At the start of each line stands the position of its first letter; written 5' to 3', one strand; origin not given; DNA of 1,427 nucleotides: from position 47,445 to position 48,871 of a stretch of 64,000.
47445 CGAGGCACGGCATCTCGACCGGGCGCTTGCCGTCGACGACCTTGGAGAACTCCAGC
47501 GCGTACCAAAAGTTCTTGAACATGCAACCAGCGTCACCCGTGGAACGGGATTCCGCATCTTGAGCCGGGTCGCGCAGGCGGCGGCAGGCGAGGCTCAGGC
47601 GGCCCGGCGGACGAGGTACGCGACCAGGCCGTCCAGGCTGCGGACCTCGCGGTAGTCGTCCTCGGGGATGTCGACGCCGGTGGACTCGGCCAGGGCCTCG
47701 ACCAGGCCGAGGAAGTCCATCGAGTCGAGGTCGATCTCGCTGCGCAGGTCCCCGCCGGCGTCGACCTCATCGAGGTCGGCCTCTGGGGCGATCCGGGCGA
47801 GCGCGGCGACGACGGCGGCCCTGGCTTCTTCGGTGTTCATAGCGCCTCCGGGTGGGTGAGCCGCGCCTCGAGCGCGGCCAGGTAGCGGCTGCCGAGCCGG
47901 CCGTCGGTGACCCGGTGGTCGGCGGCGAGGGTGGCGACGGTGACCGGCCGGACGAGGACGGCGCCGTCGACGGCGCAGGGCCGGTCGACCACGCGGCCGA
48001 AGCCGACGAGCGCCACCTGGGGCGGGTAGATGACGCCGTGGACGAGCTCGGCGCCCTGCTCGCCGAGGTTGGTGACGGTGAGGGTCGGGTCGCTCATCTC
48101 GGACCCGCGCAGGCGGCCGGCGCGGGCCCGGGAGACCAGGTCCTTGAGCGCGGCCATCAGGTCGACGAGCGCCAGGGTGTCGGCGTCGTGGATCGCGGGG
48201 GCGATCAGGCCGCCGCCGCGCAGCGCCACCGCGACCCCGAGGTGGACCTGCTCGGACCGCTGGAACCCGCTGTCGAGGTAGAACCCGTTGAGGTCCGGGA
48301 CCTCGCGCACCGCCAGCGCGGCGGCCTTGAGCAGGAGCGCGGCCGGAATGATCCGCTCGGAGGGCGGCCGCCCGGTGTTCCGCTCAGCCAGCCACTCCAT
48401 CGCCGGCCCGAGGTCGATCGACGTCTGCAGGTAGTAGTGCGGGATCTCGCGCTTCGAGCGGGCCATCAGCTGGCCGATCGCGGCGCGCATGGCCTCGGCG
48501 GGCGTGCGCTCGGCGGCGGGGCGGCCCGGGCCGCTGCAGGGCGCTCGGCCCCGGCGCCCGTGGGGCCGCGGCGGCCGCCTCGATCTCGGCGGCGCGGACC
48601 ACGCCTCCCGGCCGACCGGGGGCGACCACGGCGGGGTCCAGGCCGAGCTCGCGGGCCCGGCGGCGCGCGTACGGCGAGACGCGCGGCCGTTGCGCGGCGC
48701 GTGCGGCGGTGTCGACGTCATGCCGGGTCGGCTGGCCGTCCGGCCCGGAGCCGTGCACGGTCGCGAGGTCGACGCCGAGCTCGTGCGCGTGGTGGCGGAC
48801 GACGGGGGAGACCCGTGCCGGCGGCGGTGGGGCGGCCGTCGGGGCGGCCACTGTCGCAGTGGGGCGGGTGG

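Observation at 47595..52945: Translationally coupled acyl-AMP ligase - E1alpha - E1beta - E2 - stand-alone ACP cassette: a 2-oxoacid-dehydrogenase-like module that may load a carrier protein instead of CoA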

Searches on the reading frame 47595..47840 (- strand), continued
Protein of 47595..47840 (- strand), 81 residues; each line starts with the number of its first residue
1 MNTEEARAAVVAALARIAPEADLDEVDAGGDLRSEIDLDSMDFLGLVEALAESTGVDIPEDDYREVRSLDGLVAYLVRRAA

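Call 34: search_protein_representatives(alignment_id=A2)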
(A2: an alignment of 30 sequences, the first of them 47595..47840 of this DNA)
Query: 30 sequences, 81 profile positions. Proteins with E-value up to 0.001 (for the whole library): 12293; up to 1e-10: 1327; up to 1e-30: 0. The best 150 are listed.
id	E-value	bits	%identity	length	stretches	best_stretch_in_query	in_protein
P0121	1.2e-29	118.1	-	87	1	1-80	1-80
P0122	1.4e-29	117.8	-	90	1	1-79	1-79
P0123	1.6e-29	117.6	-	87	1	1-80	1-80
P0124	5.0e-29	116.0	-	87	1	1-80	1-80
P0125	6.6e-29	115.7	-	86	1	1-79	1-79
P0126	6.9e-29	115.6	-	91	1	1-80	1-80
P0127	1.4e-28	114.6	-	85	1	1-79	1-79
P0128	2.4e-28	113.9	-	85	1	3-80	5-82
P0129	2.5e-28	113.8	-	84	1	1-79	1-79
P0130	3.4e-28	113.4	-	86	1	3-80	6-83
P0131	6.2e-28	112.5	-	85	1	1-79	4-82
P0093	6.5e-28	112.5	-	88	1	2-77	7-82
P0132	8.0e-28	112.2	-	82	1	1-79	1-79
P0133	1.1e-27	111.7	-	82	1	1-78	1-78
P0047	1.4e-27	111.4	-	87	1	4-80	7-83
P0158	3.1e-26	107.1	-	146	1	2-79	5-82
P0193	6.4e-25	102.9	-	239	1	1-79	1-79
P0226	7.3e-24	99.5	-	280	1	3-79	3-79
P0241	1.8e-23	98.2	-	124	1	3-80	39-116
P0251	3.9e-23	97.2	-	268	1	1-80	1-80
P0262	7.7e-23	96.2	-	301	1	3-79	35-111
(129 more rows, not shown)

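Call 35: search_protein_families(library=pfam, proteins=[P0193, P0226, P0251, P0262, P0158, P0241], max_evalue=0.01)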
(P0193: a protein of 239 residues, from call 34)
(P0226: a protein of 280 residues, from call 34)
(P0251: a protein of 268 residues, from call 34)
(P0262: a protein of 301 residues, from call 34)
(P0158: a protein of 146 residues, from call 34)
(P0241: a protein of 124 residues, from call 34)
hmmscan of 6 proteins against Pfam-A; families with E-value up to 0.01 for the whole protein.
P0193 (239 aa): 2 families
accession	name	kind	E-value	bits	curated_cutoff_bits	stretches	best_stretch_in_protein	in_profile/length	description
PF02566.24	OsmC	-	2.6e-15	57.1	27.5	1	135-233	1-98/100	OsmC-like protein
PF00550.31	PP-binding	-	6.2e-07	30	20.8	1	18-75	10-66/67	Phosphopantetheine attachment site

P0226 (280 aa): 1 family
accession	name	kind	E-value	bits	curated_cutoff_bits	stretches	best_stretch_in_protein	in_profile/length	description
PF00550.31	PP-binding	-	5e-08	33.5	20.8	1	13-76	6-67/67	Phosphopantetheine attachment site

P0251 (268 aa): 1 family
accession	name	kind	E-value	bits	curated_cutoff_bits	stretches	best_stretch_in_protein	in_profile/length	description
PF00550.31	PP-binding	-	2.4e-07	31.4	20.8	1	10-76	3-67/67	Phosphopantetheine attachment site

P0262 (301 aa): 6 families
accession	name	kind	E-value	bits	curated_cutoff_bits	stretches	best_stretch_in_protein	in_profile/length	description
PF13302.13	Acetyltransf_3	-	1.3e-09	39.3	25.4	1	134-272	2-138/138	Acetyltransferase (GNAT) domain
PF00583.31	Acetyltransf_1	-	1.1e-05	26.1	20.7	1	190-271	37-116/116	Acetyltransferase (GNAT) family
PF13420.13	Acetyltransf_4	-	0.0004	20.9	24.3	1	136-275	1-138/155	Acetyltransferase (GNAT) domain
PF00550.31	PP-binding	-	0.0013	19.4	20.8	1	54-108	14-67/67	Phosphopantetheine attachment site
PF13508.13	Acetyltransf_7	-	0.0024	18.6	27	1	198-272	11-83/84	Acetyltransferase (GNAT) domain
PF13673.13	Acetyltransf_10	-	0.0033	17.9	23.6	1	219-273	56-109/128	Acetyltransferase (GNAT) domain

P0158 (146 aa): 1 family
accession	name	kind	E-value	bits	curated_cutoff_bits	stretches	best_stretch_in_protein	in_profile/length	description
PF00550.31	PP-binding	-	8.7e-08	32.7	20.8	1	24-79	13-67/67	Phosphopantetheine attachment site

P0241 (124 aa): 1 family
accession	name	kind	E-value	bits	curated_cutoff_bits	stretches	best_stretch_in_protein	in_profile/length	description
PF00550.31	PP-binding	-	4.9e-06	27.1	20.8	1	58-103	14-58/67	Phosphopantetheine attachment site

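Call 41: search_protein_families(library=pfam, proteins=[L080:6909-8141:+, L080:7882-9969:+, L080:10262-10789:+, L080:11110-12126:+, L080:12131-13192:+, L080:14197-16908:+, L051:8852-9922:+, L051:9932-10801:+, L051:12702-14339:+], max_evalue=0.001)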
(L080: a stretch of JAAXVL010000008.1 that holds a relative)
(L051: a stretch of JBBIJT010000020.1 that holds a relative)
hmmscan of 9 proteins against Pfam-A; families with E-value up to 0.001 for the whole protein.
L080:6909-8141:+ (410 aa): 8 families
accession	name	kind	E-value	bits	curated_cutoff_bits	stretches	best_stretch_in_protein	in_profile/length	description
PF01593.30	Amino_oxidase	-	3.5e-35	122.6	19.8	1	11-402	2-441/443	Flavin containing amine oxidoreductase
PF13450.12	NAD_binding_8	-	1.1e-12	48.5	21.9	1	5-69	1-67/68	NAD(P)-binding Rossmann-like domain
PF07992.20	Pyr_redox_2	-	2.2e-08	34.3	26.1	1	1-36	1-37/291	Pyridine nucleotide-disulphide oxidoreductase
PF01266.30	DAO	-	3.3e-08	33.9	27.9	1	2-310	1-264/353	FAD dependent oxidoreductase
PF12831.13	FAD_oxidored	-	1.7e-07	31.3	27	1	3-73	2-74/416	FAD dependent oxidoreductase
PF00070.33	Pyr_redox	-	0.00029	21.7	22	0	2-32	1-31/82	Pyridine nucleotide-disulphide oxidoreductase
PF03486.20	HI0933_like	-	0.00067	19.6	50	0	2-36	2-36/244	HI0933-like protein Rossmann domain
PF01134.28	GIDA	-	0.00078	19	22.1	0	3-29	2-28/391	Glucose inhibited division protein A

L080:7882-9969:+ (695 aa): 2 families
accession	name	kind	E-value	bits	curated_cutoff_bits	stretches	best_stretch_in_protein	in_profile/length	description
PF00501.34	AMP-binding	-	8.4e-74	249.1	29.9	1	174-545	9-384/384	AMP-binding enzyme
PF13193.12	AMP-binding_C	-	4.7e-24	85.5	24.5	1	595-673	1-76/76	AMP-binding enzyme C-terminal domain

L080:10262-10789:+ (175 aa): 3 families
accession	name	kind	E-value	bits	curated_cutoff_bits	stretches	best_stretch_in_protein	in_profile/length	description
PF00583.31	Acetyltransf_1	-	7.9e-11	42.7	20.7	1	68-157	26-116/116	Acetyltransferase (GNAT) family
PF13302.13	Acetyltransf_3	-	4e-09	37.7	25.4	1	21-157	3-137/138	Acetyltransferase (GNAT) domain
PF13508.13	Acetyltransf_7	-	3.3e-06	27.8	27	1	77-158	6-83/84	Acetyltransferase (GNAT) domain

L080:11110-12126:+ (338 aa): 4 families
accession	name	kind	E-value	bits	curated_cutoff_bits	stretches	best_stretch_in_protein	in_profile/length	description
PF13472.12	Lipase_GDSL_2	-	1.5e-25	91.2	32.9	1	164-320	2-174/178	GDSL-like Lipase/Acylhydrolase family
PF00657.28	Lipase_GDSL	-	7.7e-17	62.6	23.6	1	161-328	1-207/208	GDSL-like Lipase/Acylhydrolase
PF25182.1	NonGDSL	-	2.7e-10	40.4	80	1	160-267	29-139/220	Non-GDSL lipase-like family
PF17182.10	OSK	-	0.00019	21.2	27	1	198-267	48-115/202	OSK domain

L080:12131-13192:+ (353 aa): 1 family
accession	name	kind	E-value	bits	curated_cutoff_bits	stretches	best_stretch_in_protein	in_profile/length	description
PF00581.25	Rhodanese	-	2.7e-13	50.7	22.2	1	15-126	15-101/102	Rhodanese-like domain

L080:14197-16908:+ (903 aa): 9 families
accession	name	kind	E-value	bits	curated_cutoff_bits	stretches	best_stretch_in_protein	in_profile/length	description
PF13549.11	ATP-grasp_5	-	1e-84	283.8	27.6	1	483-704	2-221/221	ATP-grasp domain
PF13607.11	Succ_CoA_lig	-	5.5e-53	178.9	27.4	1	156-293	1-138/138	Succinyl-CoA ligase like flavodoxin domain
PF13380.12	CoA_binding_2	-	2.9e-25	89.4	22.8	1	14-139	1-114/116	CoA binding domain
PF13302.13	Acetyltransf_3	-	3.5e-10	41.1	25.4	1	739-884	2-138/138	Acetyltransferase (GNAT) domain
PF02629.25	CoA_binding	-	4.5e-10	40.6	22.3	1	12-104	2-97/97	CoA binding domain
PF00583.31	Acetyltransf_1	-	7.5e-09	36.3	20.7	1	809-883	40-116/116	Acetyltransferase (GNAT) family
PF19045.5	Ligase_CoA_2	-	1.4e-08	35.4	23.7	1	305-437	2-139/162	Ligase-CoA domain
PF13508.13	Acetyltransf_7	-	4.1e-06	27.5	27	1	811-884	12-83/84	Acetyltransferase (GNAT) domain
PF00549.24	Ligase_CoA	-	4.8e-06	27.2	24.5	0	331-382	7-56/128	CoA-ligase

L051:8852-9922:+ (356 aa): 0 families

L051:9932-10801:+ (289 aa): 4 families
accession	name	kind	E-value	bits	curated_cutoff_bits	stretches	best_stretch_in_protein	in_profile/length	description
PF00583.31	Acetyltransf_1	-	2.7e-09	37.8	20.7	1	184-270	32-116/116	Acetyltransferase (GNAT) family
PF13302.13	Acetyltransf_3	-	3.2e-09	38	25.4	1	134-271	3-138/138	Acetyltransferase (GNAT) domain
PF00550.31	PP-binding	-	9.8e-08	32.6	20.8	1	32-99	2-67/67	Phosphopantetheine attachment site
PF13508.13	Acetyltransf_7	-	1.5e-06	28.9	27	1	192-271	8-83/84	Acetyltransferase (GNAT) domain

L051:12702-14339:+ (545 aa): 0 families

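Call 43: search_solved_structures(query=L003:8521-9981:+, max_evalue=1e-10)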
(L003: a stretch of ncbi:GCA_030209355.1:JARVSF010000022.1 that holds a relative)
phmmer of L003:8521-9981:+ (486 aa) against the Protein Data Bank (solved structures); distinct sequences matched with E-value up to 1e-10: 42.
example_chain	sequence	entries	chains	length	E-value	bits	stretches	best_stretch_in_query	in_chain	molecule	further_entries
8piu_B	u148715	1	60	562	2.9e-52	181.8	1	168-483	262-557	Dihydrolipoyllysine-residue acetyltransferase component of pyruvate dehydrogenase complex,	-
6ct0_0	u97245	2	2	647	5.9e-52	180.8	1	168-483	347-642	Dihydrolipoyllysine-residue acetyltransferase component of pyruvate dehydrogenase complex,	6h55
8x03_A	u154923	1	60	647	8.8e-52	180.2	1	152-483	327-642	Acetyltransferase component of pyruvate dehydrogenase complex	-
9j1w_A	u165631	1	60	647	1.2e-51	179.8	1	166-483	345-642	Acetyltransferase component of pyruvate dehydrogenase complex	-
7uom_01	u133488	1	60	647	1.4e-51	179.5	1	155-483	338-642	Acetyltransferase component of pyruvate dehydrogenase complex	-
9y7v_D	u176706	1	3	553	5.7e-42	147.8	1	156-480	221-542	Dihydrolipoyllysine-residue acetyltransferase component of pyruvate dehydrogenase complex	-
3duf_I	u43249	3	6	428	2.4e-39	139.2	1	164-485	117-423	Dihydrolipoyllysine-residue acetyltransferase component of pyruvate dehydrogenase complex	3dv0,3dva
7b9k_A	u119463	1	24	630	7.9e-39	137.5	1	172-480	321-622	Dihydrolipoyllysine-residue acetyltransferase component of pyruvate dehydrogenase complex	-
6zlm_A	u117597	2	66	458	3.1e-38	135.5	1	268-486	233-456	Dihydrolipoyllysine-residue acetyltransferase component of pyruvate dehydrogenase complex,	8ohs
7bgj_A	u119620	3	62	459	4.9e-38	134.9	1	268-486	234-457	Acetyltransferase component of pyruvate dehydrogenase complex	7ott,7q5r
6h60_A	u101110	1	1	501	2.2e-36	129.4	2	177-483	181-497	Pyruvate dehydrogenase protein X component, mitochondrial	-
7q5q_B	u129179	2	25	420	3.7e-27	99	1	221-485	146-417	Dihydrolipoyllysine-residue succinyltransferase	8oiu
3mae_A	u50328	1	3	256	1.2e-26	97.4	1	245-477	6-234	2-oxoisovalerate dehydrogenase E2 component, dihydrolipoamide acetyltransferase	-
3b8k_A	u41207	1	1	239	3.2e-25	92.6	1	269-483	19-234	Dihydrolipoyllysine-residue acetyltransferase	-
9njt_A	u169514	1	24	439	4.7e-25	92.1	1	224-485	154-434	Dihydrolipoyllysine-residue succinyltransferase component of 2-oxoglutarate dehydrogenase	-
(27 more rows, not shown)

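Call 44: search_solved_structures(query=A2, max_evalue=0.01)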
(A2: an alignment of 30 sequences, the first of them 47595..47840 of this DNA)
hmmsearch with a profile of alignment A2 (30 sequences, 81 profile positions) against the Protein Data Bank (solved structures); distinct sequences matched with E-value up to 0.01: 115 (the best 60 are shown).
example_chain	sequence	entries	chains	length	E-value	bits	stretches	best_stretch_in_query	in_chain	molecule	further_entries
2ehs_A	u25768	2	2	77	2.4e-12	49.7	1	21-80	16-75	Acyl carrier protein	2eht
7b0n_T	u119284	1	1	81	1.2e-11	47.4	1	9-78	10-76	Acyl carrier protein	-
7b0n_U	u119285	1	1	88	1.6e-11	47.1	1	3-79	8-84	Acyl carrier protein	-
8e73_AC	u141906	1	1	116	2.2e-11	46.6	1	4-79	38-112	NDUAB1-beta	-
6gcs_O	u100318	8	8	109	2.6e-11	46.4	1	9-78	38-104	ACPM1 SUBUNIT | Acyl carrier protein ACPM1 of NADH:Ubiquinone Oxidoreductase (Complex I)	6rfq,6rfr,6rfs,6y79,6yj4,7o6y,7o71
9f5x_J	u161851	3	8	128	3.4e-11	46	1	20-78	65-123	Acyl carrier protein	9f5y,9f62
7ar7_U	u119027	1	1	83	3.4e-11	46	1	5-79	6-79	Acyl carrier protein 2, mitochondrial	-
6gcs_Q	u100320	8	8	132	4.4e-11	45.7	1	3-79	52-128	ACPM2 SUBUNIT | Acyl carrier protein ACPM2 of NADH:Ubiquinone Oxidoreductase (Complex I)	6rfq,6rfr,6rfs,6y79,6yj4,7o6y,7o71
9s2u_I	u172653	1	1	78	5.8e-11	45.3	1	10-77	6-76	Meromycolate extension acyl carrier protein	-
7ar7_T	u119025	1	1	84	5.8e-11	45.3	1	16-79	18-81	Acyl carrier protein 1, mitochondrial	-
1klp_A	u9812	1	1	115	6.4e-11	45.1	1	2-78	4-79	MEROMYCOLATE EXTENSION ACYL CARRIER PROTEIN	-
7bvc_P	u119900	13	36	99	6.8e-11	45.1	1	9-78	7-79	Meromycolate extension acyl carrier protein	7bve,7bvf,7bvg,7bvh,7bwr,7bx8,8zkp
2qnw_A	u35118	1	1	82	9e-11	44.7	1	21-79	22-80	Acyl carrier protein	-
2l4b_A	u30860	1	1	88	9.6e-11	44.6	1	3-80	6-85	Acyl carrier protein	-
7a23_e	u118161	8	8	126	1.1e-10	44.4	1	9-79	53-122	ACPM2 | Acyl carrier protein 2, mitochondrial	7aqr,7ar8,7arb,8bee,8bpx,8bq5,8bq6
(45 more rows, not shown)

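Call 53: search_protein_families(library=pfam, alignment_id=A3, max_evalue=0.00001)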
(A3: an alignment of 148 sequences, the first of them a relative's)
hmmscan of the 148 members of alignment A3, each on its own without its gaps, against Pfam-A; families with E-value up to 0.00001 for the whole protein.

A. member 1, L016:3103-4344:- (413 aa): 3 families
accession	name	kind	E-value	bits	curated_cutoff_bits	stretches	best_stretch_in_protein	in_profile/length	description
PF03861.19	ANTAR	-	7.7e-16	58.1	27.3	1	340-392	2-54/54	ANTAR domain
PF13185.12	GAF_2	-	1e-12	48.9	28.6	1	189-325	4-135/136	GAF domain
PF01590.32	GAF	-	6.5e-08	33.6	22.4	1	232-325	44-133/133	GAF domain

B. families by the number of members that match (of 148 scanned): 89 families (the first 25 are shown)
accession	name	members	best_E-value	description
PF00156.33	Pribosyltran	3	1.4e-16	Phosphoribosyl transferase domain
PF05139.19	Erythro_esteras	2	1.3e-131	Erythromycin esterase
PF01266.30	DAO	2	7.1e-58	FAD dependent oxidoreductase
PF00753.33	Lactamase_B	2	2.4e-20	Metallo-beta-lactamase superfamily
PF00582.32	Usp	2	3.7e-20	Universal stress protein family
PF03861.19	ANTAR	2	3.6e-16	ANTAR domain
PF13185.12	GAF_2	2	1e-12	GAF domain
PF01326.24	PPDK_N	1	9e-120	Pyruvate phosphate dikinase, AMP/ATP-binding domain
PF03976.20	PPK2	1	3.9e-100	Polyphosphate kinase 2 (PPK2)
PF10081.15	Abhydrolase_9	1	4.5e-77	Alpha/beta-hydrolase family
PF00118.29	Cpn60_TCP1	1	2.7e-75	TCP-1/cpn60 chaperonin family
PF00006.31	ATP-synt_ab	1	5e-72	ATP synthase alpha/beta family, nucleotide-binding domain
PF00291.31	PALP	1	4e-70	Pyridoxal-phosphate dependent enzyme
PF14863.12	Alkyl_sulf_dimr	1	1e-63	Alkyl sulfatase dimerisation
PF02896.24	PEP-utilizers_C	1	6.6e-63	PEP-utilising enzyme, PEP-binding domain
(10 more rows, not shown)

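Call 55: search_protein_families(library=pfam, alignment_id=A4, max_evalue=0.00001)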
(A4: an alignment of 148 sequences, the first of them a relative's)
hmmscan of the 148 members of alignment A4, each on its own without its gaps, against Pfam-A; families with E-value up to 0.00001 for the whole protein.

A. member 1, L010:12825-13103:+ (92 aa): 0 families

B. families by the number of members that match (of 148 scanned): 100 families (the first 25 are shown)
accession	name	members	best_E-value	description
PF00571.33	CBS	5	5.7e-33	CBS domain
PF04972.22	BON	3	1.2e-32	BON domain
PF13671.12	AAA_33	2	6.8e-36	AAA domain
PF00582.32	Usp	2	2.1e-30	Universal stress protein family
PF12833.13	HTH_18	2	4.4e-25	Helix-turn-helix domain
PF00165.29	HTH_AraC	2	1.6e-22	Bacterial regulatory helix-turn-helix proteins, AraC family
PF00702.32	Hydrolase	2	4.2e-14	haloacid dehalogenase-like hydrolase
PF01139.22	RtcB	1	8.1e-173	tRNA-splicing ligase RtcB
PF00171.27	Aldedh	1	7e-109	Aldehyde dehydrogenase family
PF00206.25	Lyase_1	1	1.5e-106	Lyase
PF25390.1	WD40_RLD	1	9.4e-90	RCC1-like domain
PF01326.24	PPDK_N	1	6.7e-87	Pyruvate phosphate dikinase, AMP/ATP-binding domain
PF00415.24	RCC1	1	1.9e-80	Regulator of chromosome condensation (RCC1) repeat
PF03007.21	WS_DGAT_cat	1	5.2e-74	Wax ester synthase/diacylglycerol acyltransferase catalytic domain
PF01262.27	AlaDh_PNT_C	1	8.2e-67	Alanine dehydrogenase/PNT, C-terminal domain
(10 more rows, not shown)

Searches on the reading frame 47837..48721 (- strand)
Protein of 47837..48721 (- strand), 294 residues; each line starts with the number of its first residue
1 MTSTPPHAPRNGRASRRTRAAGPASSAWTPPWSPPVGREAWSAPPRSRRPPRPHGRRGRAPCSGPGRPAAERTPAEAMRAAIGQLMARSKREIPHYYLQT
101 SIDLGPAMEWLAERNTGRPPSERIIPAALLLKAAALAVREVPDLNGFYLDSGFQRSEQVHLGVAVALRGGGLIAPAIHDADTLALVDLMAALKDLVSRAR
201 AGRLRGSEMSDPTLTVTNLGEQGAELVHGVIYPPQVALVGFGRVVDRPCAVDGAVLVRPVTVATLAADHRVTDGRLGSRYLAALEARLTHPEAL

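Call 5: search_protein_families(library=pfam, proteins=[window:47837-48721:-], max_evalue=0.01)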
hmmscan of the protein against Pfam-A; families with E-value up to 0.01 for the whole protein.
window:47837-48721:- (294 aa): 1 family
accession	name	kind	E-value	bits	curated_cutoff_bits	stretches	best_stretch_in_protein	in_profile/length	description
PF00198.28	2-oxoacid_dh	-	2.8e-55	187.7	23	1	70-293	4-229/232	2-oxoacid dehydrogenases acyltransferase (catalytic domain)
